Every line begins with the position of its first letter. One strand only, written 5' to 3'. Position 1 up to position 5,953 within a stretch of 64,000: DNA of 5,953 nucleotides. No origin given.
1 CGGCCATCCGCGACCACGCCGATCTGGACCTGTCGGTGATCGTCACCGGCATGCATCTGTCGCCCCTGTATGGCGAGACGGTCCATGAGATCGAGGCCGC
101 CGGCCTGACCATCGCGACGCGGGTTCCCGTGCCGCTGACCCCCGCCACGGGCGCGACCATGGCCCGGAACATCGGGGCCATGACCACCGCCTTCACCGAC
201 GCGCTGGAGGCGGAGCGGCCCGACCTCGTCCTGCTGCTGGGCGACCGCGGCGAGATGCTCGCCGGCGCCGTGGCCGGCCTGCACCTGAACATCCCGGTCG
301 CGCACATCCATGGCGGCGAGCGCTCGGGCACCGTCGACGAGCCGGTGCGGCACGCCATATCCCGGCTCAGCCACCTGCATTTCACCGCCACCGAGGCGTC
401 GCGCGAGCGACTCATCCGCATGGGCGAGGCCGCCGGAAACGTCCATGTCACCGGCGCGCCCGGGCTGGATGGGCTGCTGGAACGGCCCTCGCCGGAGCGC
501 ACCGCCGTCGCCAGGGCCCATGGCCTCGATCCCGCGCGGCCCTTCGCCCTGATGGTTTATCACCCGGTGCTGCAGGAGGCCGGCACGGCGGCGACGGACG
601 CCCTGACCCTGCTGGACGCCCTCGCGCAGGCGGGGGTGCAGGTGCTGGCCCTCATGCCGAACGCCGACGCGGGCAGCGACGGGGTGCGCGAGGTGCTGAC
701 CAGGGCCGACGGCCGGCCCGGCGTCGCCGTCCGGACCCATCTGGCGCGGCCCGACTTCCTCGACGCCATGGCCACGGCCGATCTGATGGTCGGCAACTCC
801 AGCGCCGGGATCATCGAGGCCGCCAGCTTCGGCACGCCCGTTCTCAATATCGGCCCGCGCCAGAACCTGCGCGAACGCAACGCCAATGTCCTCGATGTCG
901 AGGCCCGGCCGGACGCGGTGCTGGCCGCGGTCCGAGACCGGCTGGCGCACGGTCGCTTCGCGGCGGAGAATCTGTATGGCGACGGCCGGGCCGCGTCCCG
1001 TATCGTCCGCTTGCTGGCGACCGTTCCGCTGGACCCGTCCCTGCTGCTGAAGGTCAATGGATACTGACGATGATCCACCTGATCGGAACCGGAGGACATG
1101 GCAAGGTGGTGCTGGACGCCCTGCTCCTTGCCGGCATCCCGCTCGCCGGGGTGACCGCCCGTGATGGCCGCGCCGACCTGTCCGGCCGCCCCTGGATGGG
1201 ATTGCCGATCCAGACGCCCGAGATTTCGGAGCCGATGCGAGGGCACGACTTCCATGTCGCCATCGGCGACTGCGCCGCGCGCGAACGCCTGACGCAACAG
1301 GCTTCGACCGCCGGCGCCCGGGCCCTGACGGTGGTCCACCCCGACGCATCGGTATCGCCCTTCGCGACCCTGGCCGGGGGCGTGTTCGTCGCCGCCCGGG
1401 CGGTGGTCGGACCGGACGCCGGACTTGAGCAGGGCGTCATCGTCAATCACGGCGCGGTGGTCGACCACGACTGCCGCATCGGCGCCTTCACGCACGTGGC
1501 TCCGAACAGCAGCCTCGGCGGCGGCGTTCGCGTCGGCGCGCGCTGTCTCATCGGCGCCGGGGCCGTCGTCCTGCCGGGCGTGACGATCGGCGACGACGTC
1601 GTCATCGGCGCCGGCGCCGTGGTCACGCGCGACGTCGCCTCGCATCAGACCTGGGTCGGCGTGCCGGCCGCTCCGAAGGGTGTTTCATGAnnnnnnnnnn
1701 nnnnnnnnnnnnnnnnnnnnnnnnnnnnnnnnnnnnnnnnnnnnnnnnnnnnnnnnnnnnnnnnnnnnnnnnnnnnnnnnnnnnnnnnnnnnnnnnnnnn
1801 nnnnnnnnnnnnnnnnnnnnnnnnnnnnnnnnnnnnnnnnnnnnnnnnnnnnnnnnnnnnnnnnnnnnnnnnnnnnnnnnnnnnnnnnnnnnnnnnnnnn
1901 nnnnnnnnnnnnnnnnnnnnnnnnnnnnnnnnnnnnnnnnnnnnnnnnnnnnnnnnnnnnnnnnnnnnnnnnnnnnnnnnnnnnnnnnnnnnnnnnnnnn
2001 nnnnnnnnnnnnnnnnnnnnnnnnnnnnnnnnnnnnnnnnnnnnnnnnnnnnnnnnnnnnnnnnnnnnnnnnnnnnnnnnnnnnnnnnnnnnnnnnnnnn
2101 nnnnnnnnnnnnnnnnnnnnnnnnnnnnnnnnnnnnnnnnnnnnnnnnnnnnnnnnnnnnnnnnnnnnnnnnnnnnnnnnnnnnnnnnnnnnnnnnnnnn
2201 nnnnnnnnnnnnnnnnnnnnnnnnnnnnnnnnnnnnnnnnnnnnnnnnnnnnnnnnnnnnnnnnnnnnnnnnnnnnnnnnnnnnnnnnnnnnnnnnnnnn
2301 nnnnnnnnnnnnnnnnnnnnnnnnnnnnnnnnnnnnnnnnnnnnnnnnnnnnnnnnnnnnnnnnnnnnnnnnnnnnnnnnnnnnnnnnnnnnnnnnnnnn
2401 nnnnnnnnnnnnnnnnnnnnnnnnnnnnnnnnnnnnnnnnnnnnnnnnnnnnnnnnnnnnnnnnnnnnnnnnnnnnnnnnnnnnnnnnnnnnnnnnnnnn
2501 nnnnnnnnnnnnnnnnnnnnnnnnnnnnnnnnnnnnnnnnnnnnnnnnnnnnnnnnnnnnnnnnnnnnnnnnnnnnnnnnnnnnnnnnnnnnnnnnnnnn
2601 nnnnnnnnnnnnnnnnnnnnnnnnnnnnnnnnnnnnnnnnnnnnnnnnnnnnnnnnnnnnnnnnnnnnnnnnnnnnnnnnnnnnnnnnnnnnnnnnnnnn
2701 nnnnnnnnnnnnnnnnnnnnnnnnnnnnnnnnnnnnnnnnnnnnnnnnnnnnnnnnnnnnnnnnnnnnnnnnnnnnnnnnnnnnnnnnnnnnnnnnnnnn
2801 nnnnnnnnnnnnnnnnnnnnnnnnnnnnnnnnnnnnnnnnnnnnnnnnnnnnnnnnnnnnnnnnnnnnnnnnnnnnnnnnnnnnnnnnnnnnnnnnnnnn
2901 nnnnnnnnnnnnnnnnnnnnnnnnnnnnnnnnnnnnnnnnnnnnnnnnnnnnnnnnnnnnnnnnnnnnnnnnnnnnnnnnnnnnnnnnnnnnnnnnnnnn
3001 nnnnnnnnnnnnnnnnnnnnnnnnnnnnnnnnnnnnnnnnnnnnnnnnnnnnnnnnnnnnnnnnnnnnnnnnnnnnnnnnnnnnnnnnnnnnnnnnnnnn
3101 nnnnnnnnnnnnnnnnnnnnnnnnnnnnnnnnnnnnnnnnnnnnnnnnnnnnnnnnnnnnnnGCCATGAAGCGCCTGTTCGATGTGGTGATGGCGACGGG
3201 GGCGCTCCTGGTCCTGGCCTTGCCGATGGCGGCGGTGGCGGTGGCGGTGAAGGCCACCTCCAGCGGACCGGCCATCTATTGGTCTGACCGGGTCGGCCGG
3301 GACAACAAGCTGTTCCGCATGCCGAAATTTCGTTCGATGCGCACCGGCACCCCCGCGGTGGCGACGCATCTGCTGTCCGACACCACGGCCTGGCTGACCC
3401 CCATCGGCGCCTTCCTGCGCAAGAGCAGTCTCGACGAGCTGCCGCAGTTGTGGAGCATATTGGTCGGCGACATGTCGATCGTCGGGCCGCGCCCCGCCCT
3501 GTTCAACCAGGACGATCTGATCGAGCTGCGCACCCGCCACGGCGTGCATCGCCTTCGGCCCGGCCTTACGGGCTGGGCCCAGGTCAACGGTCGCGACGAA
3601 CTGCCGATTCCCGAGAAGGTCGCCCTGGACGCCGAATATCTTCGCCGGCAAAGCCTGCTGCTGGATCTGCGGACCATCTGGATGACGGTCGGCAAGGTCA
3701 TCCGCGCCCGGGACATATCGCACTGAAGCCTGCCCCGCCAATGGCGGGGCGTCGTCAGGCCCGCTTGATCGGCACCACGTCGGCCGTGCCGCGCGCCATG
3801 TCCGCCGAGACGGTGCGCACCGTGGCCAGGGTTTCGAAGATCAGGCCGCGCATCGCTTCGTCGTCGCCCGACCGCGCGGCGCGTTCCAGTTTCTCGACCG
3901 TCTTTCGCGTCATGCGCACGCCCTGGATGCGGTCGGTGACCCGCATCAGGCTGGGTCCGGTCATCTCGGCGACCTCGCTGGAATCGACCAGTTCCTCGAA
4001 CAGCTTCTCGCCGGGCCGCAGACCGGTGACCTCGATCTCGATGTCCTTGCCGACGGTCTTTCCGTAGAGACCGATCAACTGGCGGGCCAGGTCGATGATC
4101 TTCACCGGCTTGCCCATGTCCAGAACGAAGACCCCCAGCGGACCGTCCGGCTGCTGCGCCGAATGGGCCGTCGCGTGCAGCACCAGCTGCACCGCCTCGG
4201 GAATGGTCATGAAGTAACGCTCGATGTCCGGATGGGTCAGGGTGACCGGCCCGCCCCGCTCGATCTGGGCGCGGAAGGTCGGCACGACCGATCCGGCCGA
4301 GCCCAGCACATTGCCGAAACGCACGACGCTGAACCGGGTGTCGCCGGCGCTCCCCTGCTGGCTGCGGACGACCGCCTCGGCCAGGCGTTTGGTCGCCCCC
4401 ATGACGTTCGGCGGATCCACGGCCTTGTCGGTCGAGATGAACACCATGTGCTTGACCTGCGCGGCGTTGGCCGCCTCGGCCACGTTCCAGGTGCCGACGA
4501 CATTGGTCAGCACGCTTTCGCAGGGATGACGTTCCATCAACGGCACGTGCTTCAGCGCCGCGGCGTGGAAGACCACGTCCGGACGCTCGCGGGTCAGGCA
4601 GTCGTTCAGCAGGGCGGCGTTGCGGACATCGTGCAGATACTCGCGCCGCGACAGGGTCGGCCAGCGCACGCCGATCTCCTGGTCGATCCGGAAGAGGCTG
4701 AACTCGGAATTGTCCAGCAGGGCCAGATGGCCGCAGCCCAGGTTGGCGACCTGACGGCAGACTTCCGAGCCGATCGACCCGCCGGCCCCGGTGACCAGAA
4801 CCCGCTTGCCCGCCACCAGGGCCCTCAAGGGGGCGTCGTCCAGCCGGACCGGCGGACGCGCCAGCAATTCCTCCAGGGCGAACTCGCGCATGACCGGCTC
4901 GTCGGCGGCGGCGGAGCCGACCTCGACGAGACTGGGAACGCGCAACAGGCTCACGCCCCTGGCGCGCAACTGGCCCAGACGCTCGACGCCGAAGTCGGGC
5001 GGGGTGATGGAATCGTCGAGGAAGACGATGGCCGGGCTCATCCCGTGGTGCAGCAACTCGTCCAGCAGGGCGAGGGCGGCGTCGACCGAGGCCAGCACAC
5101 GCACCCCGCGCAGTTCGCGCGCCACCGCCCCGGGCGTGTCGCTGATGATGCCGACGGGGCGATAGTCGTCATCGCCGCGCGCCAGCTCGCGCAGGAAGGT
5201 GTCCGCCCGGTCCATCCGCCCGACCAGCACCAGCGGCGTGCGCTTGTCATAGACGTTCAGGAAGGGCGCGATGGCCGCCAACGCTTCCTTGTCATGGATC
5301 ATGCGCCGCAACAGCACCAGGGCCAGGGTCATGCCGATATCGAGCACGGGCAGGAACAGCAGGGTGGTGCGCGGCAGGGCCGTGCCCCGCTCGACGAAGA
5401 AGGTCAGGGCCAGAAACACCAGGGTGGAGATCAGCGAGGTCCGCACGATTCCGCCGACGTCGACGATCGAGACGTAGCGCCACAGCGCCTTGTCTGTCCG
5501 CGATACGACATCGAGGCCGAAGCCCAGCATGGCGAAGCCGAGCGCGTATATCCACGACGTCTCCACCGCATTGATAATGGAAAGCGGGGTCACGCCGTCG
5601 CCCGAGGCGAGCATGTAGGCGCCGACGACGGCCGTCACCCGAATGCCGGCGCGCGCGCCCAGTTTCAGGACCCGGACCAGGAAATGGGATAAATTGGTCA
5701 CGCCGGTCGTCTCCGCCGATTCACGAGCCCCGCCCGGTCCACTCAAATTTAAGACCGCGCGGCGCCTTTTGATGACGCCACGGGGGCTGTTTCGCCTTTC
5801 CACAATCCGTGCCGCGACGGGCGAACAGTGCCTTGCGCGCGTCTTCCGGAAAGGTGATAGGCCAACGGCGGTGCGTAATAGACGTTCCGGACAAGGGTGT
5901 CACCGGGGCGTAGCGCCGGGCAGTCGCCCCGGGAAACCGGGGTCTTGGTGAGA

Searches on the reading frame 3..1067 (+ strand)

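Call 91: search_protein_families(library=pfam, proteins=[window:3-1067:+], max_evalue=0.00001)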
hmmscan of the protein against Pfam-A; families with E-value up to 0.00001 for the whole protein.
window:3-1067:+ (354 aa): 2 families
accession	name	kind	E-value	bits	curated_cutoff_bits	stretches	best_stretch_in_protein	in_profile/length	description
PF02350.25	Epimerase_2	-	6e-82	275.7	30.6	1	2-338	3-346/347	UDP-N-acetylglucosamine 2-epimerase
PF13579.12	Glyco_trans_4_4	-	5.3e-06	27.3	29.7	0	23-150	28-155/158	Glycosyl transferase 4-like domain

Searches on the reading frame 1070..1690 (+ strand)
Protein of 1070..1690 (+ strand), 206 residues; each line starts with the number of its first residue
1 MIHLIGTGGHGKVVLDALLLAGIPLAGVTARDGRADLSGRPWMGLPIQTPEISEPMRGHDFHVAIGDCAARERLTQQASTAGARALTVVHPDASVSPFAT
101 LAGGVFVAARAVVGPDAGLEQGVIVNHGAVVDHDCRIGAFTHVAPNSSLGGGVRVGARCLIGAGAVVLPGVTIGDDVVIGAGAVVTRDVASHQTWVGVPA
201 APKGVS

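Call 91: search_protein_families(library=pfam, proteins=[window:1070-1690:+], max_evalue=0.00001)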
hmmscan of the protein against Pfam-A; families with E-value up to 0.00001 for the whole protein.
window:1070-1690:+ (206 aa): 4 families
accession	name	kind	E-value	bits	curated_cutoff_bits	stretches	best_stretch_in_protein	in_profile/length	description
PF00132.30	Hexapep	-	1.9e-18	65.7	27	1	152-187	1-36/36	Bacterial transferase hexapeptide (six repeats)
PF14602.12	Hexapep_2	-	2e-10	40.6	27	1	153-187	2-34/34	Hexapeptide repeat of succinyl-transferase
PF17836.7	PglD_N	-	5.2e-09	37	23.4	1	2-77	2-77/78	PglD N-terminal domain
PF25084.1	LbH_EIF2B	-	1.8e-06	28.4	54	0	120-193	7-78/105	EIF2B subunit epsilon LbH domain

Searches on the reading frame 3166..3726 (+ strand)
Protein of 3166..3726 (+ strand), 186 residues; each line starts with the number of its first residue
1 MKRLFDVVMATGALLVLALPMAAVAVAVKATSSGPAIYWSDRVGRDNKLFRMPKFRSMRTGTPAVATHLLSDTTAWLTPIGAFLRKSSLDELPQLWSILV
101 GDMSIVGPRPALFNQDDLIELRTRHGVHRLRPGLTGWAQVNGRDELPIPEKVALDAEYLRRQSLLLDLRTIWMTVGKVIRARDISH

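Call 91: search_protein_families(library=pfam, proteins=[window:3166-3726:+], max_evalue=0.00001)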
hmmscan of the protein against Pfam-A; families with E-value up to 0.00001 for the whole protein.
window:3166-3726:+ (186 aa): 1 family
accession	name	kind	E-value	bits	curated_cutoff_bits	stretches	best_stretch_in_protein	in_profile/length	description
PF02397.22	Bac_transf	-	9.8e-58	195.1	27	1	2-179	1-178/179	Bacterial sugar transferase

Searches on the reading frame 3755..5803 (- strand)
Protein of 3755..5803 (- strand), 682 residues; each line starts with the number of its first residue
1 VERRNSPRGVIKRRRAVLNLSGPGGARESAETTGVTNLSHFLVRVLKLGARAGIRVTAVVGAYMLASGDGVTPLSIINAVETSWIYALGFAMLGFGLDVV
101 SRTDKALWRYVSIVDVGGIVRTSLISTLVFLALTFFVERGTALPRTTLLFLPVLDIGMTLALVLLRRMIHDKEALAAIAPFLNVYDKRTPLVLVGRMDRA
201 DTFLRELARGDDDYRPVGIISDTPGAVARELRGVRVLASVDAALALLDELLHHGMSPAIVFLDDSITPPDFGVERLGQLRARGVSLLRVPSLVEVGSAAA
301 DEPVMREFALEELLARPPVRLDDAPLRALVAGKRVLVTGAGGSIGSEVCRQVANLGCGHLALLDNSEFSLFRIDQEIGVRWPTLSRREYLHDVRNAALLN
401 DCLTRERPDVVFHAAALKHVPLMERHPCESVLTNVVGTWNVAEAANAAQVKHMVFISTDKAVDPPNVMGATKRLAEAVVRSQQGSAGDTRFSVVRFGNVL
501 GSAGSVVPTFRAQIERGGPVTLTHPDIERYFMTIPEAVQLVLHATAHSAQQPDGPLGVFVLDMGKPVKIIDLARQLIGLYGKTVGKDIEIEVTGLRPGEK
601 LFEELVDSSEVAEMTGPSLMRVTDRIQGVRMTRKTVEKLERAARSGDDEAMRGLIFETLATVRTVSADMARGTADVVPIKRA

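Call 6: search_protein_families(library=pfam, proteins=[window:3755-5803:-], max_evalue=0.01)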
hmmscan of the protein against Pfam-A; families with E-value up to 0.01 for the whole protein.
window:3755-5803:- (682 aa): 9 families
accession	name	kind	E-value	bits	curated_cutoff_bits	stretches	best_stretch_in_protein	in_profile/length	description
PF02719.21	Polysacc_synt_2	-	1.1e-105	353.5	20.2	1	335-615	1-283/293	Polysaccharide biosynthesis protein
PF01370.27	Epimerase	-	1.4e-22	80.7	20.9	1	335-551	1-231/240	NAD dependent epimerase/dehydratase family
PF04321.23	RmlD_sub_bind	-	2.9e-15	56.6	27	1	334-519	2-172/287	RmlD substrate binding domain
PF16363.11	GDP_Man_Dehyd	-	5.8e-12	46.1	27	1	336-459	1-130/332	GDP-mannose 4,6 dehydratase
PF01073.25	3Beta_HSD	-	7.9e-08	32.1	22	1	336-464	1-122/280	3-beta hydroxysteroid dehydrogenase/isomerase family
PF07993.18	NAD_binding_4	-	9.4e-06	25.4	20.1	1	407-463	88-141/258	Male sterility protein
PF00899.27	ThiF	-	0.00011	21.8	28.1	1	333-368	21-55/238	ThiF family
PF00106.31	adh_short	-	0.0045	16.9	26.6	1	333-377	1-44/195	short chain dehydrogenase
PF08659.16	KR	-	0.0063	16.9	22.6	0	335-457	3-135/180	KR domain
